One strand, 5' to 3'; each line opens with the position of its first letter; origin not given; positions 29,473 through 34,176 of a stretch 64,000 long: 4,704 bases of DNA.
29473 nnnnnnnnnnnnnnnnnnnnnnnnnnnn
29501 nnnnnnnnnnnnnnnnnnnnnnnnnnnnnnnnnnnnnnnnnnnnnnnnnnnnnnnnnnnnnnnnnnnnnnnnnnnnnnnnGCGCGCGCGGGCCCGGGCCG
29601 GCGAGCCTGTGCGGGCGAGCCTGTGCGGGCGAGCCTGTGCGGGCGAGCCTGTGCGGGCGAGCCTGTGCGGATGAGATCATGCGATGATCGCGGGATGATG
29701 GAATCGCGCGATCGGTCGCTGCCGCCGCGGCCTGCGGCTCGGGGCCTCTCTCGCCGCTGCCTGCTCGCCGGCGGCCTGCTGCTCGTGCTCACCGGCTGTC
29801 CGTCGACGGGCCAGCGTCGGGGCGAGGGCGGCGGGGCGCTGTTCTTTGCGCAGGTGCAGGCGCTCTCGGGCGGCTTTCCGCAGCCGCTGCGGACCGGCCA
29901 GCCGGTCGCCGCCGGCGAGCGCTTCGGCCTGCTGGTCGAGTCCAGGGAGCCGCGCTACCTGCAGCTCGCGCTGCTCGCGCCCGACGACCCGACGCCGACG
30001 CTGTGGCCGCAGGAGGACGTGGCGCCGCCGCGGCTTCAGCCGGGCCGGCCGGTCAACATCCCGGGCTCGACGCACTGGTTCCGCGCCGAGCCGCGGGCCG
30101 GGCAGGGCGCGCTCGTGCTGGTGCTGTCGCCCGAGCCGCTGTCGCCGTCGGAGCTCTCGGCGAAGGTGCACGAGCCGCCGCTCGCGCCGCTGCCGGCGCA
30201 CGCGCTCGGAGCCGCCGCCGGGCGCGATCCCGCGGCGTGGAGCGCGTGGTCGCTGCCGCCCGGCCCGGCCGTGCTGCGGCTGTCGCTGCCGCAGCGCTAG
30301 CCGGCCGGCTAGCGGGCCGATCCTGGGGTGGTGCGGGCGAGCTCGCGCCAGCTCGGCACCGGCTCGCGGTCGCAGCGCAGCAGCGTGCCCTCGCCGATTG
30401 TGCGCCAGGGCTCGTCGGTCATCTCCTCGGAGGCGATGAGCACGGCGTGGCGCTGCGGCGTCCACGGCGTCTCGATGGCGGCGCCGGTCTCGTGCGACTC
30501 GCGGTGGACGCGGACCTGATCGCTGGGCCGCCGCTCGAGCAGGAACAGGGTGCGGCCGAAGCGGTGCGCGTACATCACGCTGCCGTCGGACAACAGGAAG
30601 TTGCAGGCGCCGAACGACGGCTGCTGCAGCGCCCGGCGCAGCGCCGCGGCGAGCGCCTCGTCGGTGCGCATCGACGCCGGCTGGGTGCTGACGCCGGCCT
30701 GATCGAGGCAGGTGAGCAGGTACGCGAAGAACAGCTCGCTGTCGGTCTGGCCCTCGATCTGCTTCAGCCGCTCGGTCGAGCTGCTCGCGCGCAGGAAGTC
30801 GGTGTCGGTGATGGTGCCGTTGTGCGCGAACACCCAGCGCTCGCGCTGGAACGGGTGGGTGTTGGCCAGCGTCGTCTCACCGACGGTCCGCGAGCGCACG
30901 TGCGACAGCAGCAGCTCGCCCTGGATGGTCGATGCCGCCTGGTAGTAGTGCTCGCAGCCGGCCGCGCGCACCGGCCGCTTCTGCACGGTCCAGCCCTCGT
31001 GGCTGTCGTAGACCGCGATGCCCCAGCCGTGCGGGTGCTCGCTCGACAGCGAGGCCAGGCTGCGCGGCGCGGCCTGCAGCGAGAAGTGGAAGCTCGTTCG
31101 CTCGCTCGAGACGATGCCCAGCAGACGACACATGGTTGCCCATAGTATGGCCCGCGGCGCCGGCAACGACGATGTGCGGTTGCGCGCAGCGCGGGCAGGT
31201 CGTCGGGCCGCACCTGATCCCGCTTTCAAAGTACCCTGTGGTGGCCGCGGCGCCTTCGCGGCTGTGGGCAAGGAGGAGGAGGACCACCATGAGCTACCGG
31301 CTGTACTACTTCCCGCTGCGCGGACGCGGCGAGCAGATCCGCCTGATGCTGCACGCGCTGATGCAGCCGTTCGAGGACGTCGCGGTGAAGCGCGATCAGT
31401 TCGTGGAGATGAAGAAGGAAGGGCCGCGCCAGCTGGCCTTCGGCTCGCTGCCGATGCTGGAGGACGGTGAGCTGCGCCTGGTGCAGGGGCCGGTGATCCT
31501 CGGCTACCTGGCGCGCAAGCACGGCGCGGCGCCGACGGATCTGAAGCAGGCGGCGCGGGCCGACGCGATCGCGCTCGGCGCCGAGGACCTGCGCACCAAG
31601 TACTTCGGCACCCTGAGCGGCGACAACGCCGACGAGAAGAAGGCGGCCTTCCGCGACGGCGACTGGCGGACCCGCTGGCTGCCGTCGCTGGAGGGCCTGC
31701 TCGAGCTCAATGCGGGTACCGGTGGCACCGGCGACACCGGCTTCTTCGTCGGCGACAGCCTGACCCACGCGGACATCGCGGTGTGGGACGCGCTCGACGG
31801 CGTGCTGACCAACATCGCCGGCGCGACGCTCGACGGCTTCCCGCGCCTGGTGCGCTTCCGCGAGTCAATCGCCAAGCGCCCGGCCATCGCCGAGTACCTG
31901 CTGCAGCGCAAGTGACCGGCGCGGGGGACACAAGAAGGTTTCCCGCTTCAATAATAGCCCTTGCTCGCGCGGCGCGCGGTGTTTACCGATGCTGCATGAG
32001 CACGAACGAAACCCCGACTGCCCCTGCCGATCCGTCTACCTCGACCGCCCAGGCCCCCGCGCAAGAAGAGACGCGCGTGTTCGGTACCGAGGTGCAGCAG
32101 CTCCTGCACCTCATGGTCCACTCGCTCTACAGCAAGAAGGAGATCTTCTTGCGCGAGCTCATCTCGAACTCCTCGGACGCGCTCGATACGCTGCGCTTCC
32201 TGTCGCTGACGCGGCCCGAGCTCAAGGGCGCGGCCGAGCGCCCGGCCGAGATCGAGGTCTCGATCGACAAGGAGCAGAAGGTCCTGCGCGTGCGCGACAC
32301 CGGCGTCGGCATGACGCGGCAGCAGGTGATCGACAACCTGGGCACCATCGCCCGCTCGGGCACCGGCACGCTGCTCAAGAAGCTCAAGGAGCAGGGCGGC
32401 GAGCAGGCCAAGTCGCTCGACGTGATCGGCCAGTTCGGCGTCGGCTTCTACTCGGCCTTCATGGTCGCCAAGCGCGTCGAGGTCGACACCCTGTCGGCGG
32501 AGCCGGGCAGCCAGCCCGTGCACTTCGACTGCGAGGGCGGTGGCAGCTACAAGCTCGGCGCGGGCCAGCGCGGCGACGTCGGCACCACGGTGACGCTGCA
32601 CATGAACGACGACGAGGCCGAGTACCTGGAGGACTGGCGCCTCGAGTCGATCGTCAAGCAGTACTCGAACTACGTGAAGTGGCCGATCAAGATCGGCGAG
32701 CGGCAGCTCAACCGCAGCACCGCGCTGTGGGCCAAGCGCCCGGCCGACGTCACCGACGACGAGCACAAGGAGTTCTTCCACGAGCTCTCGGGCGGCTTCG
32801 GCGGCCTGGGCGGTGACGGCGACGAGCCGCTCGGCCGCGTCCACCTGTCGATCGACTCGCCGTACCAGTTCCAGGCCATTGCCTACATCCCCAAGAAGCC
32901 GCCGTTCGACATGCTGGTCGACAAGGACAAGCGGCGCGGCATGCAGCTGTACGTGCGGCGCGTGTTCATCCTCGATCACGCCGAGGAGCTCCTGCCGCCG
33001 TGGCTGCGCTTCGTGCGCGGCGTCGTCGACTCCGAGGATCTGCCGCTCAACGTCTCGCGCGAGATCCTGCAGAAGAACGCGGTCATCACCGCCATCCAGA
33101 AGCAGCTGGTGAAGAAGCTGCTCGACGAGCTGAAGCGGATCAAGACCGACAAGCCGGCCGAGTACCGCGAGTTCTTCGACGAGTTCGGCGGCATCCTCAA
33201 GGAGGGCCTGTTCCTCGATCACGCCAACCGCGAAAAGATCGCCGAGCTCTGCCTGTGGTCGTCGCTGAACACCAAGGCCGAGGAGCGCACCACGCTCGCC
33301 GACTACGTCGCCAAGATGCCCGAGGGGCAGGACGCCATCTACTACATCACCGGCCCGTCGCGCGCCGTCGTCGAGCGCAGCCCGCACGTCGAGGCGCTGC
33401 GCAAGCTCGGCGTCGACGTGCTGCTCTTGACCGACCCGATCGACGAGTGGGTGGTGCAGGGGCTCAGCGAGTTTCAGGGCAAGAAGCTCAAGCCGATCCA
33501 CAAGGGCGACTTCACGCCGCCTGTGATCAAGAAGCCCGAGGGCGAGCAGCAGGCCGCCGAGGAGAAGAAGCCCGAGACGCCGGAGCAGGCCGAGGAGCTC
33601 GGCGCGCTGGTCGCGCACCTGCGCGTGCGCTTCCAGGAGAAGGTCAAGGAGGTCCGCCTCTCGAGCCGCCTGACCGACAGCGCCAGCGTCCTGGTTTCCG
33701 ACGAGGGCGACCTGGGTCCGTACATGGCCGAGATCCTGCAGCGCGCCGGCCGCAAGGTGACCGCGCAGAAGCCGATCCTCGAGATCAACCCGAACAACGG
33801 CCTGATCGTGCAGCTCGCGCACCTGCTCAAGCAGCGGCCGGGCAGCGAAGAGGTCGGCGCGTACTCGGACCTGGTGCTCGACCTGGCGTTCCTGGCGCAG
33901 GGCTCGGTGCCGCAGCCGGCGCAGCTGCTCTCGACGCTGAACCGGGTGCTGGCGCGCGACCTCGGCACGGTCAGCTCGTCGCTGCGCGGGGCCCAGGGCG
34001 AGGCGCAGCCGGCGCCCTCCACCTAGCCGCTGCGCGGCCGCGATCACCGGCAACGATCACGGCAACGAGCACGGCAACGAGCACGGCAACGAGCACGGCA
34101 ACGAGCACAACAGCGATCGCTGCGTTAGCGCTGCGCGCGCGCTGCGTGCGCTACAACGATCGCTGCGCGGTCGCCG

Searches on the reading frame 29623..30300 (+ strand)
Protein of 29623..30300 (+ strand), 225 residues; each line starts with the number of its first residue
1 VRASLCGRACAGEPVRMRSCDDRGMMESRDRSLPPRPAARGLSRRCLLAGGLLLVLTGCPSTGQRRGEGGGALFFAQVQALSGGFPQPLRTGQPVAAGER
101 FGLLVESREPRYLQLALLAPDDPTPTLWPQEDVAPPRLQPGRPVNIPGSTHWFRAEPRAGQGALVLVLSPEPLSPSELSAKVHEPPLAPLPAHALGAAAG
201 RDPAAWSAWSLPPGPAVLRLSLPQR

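Call 51: search_protein_families(library=pfam, proteins=[window:29623-30300:+], max_evalue=0.001)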
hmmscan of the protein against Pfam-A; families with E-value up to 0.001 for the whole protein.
window:29623-30300:+ (225 aa): 1 family
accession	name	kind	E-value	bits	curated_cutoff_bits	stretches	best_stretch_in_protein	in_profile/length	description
PF14326.11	DUF4384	-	2.4e-05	24.8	27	1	96-172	3-81/81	Domain of unknown function (DUF4384)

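Call 69: search_protein_families(library=ncbifam, proteins=[window:29623-30300:+], max_evalue=0.001)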
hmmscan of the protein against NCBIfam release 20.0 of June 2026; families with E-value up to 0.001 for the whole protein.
window:29623-30300:+ (225 aa): 0 families

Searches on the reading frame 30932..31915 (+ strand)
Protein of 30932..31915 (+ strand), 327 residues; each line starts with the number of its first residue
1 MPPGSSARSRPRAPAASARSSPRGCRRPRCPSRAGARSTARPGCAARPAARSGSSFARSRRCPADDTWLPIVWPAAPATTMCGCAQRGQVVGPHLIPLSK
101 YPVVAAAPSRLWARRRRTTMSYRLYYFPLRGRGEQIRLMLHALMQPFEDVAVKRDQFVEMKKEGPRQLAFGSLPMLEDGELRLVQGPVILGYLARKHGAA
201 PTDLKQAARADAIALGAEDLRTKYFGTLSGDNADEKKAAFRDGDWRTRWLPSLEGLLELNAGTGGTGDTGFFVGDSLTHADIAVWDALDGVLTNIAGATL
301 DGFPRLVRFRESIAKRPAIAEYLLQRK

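Call 51: search_protein_families(library=pfam, proteins=[window:30932-31915:+], max_evalue=0.001)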
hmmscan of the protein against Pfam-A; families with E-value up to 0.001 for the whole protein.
window:30932-31915:+ (327 aa): 4 families
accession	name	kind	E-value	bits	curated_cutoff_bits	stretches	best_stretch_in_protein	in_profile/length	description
PF14497.11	GST_C_3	-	1.9e-16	60.6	21.6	1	218-324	1-102/104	Glutathione S-transferase, C-terminal domain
PF00043.30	GST_C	-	1.7e-07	31.8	20.7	1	258-317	43-93/93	Glutathione S-transferase, C-terminal domain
PF02798.26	GST_N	-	3.2e-06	27.8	20.9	1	124-195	3-76/76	Glutathione S-transferase, N-terminal domain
PF13410.11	GST_C_2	-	0.00028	21.3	24.9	1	244-308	2-65/69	Glutathione S-transferase, C-terminal domain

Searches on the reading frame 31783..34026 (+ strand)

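Call 51: search_protein_families(library=pfam, proteins=[window:31783-34026:+], max_evalue=0.001)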
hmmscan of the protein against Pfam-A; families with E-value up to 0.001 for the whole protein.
window:31783-34026:+ (747 aa): 3 families
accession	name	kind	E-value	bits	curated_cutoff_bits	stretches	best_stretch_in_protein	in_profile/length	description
PF00183.23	HSP90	-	6.3e-112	375.6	24.4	1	307-732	80-495/518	Hsp90 protein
PF13589.12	HATPase_c_3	-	6.1e-07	30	25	1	121-237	5-93/137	Histidine kinase-, DNA gyrase B-, and HSP90-like ATPase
PF02518.31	HATPase_c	-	0.00022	22.1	26.4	1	123-242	10-94/111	Histidine kinase-, DNA gyrase B-, and HSP90-like ATPase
